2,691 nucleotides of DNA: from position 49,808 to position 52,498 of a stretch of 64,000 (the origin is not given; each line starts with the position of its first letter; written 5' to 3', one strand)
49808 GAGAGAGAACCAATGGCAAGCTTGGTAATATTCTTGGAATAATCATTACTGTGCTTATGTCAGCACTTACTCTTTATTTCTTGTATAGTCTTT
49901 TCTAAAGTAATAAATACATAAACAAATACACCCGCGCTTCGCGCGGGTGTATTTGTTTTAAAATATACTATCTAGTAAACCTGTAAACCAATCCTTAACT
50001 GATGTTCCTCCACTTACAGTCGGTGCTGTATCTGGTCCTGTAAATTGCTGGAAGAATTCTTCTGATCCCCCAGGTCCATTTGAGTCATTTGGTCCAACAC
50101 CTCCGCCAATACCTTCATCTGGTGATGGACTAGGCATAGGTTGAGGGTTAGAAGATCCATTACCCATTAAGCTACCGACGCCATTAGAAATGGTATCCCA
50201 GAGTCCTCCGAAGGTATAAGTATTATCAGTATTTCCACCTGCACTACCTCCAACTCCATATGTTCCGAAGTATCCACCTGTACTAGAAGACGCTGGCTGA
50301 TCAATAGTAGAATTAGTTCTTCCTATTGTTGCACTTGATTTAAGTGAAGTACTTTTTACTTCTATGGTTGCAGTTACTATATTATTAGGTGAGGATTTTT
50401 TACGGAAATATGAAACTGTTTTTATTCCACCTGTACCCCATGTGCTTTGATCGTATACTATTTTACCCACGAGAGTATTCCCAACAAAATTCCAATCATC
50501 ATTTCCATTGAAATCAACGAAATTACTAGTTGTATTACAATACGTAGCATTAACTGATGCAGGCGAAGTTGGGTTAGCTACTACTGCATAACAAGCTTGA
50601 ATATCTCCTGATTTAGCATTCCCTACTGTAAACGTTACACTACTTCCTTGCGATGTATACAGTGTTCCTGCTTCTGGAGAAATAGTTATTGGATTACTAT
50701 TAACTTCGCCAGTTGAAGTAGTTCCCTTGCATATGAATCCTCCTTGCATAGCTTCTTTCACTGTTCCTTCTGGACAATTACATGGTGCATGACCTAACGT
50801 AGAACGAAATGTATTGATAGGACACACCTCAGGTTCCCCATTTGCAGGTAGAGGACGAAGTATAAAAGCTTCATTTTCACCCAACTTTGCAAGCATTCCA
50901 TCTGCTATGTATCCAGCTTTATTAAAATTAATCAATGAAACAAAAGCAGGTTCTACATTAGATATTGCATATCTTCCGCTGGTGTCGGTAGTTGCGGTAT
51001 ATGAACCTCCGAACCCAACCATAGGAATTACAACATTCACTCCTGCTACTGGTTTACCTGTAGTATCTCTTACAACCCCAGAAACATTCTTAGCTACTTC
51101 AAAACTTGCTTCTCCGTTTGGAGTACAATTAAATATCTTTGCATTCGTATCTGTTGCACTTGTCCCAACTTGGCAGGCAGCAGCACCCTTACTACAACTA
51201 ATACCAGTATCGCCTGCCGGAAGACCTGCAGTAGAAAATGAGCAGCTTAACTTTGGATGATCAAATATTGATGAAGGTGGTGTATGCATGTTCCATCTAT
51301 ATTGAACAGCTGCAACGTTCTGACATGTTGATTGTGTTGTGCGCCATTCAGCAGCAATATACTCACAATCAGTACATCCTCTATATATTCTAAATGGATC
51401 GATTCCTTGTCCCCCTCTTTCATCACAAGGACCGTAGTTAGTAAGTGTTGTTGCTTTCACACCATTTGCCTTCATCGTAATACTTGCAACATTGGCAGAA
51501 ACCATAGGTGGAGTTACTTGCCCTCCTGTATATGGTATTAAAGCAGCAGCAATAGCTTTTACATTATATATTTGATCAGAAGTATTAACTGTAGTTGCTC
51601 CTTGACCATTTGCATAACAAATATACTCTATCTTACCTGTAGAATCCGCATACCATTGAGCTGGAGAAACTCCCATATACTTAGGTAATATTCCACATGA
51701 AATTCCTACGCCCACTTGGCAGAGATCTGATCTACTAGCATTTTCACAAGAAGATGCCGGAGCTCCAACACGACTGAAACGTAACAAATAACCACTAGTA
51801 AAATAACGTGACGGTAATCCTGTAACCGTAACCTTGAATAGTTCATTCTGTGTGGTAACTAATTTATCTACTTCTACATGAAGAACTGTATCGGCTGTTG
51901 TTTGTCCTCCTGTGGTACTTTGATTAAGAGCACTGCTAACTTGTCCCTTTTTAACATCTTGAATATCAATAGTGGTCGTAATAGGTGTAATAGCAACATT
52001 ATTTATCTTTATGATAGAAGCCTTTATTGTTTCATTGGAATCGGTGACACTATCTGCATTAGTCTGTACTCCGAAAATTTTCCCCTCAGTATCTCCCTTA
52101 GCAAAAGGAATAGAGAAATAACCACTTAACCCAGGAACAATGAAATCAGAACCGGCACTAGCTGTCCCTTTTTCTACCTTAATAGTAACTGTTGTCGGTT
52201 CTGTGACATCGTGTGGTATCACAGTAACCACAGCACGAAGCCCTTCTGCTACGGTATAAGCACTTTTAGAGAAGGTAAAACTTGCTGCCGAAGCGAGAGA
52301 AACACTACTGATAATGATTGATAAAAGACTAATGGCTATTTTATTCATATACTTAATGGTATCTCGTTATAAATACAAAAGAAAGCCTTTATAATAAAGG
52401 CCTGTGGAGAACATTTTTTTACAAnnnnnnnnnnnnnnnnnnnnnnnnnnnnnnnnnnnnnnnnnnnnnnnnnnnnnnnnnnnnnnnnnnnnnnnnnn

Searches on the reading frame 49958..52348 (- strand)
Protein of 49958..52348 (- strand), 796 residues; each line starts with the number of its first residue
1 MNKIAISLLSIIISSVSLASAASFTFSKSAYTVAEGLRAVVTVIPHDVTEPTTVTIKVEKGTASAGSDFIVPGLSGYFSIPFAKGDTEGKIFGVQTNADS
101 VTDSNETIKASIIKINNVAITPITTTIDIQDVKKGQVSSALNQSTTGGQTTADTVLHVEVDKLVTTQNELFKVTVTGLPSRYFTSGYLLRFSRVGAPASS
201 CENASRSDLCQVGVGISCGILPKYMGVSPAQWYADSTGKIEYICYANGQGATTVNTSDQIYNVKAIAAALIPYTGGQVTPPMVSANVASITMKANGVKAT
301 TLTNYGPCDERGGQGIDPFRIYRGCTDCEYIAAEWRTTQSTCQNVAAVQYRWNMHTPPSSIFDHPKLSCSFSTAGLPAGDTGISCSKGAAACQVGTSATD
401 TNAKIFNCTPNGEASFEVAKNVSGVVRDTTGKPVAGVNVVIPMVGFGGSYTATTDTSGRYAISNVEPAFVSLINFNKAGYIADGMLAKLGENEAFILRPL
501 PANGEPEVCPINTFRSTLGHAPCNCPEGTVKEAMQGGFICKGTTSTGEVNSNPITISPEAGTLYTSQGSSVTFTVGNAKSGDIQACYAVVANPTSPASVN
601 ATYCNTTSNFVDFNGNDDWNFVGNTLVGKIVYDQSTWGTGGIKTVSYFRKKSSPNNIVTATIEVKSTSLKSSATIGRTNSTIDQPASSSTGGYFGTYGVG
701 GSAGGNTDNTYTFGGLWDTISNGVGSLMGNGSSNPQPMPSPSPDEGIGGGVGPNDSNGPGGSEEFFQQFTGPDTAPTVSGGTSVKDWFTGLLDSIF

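Call 8: search_protein_families(library=pfam, proteins=[window:49958-52348:-], max_evalue=0.01)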
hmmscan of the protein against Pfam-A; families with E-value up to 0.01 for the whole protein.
window:49958-52348:- (796 aa): 3 families
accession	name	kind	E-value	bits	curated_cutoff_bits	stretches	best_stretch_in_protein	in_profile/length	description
PF13620.12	CarboxypepD_reg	-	7.2e-09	36.3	32.3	1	422-468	2-48/82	Carboxypeptidase regulatory-like domain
PF03160.20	Calx-beta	-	0.00016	22.1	27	1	21-131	5-117/119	Calx-beta domain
PF13715.12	CarbopepD_reg_2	-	0.00041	20.8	32.2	1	422-468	1-44/88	CarboxypepD_reg-like domain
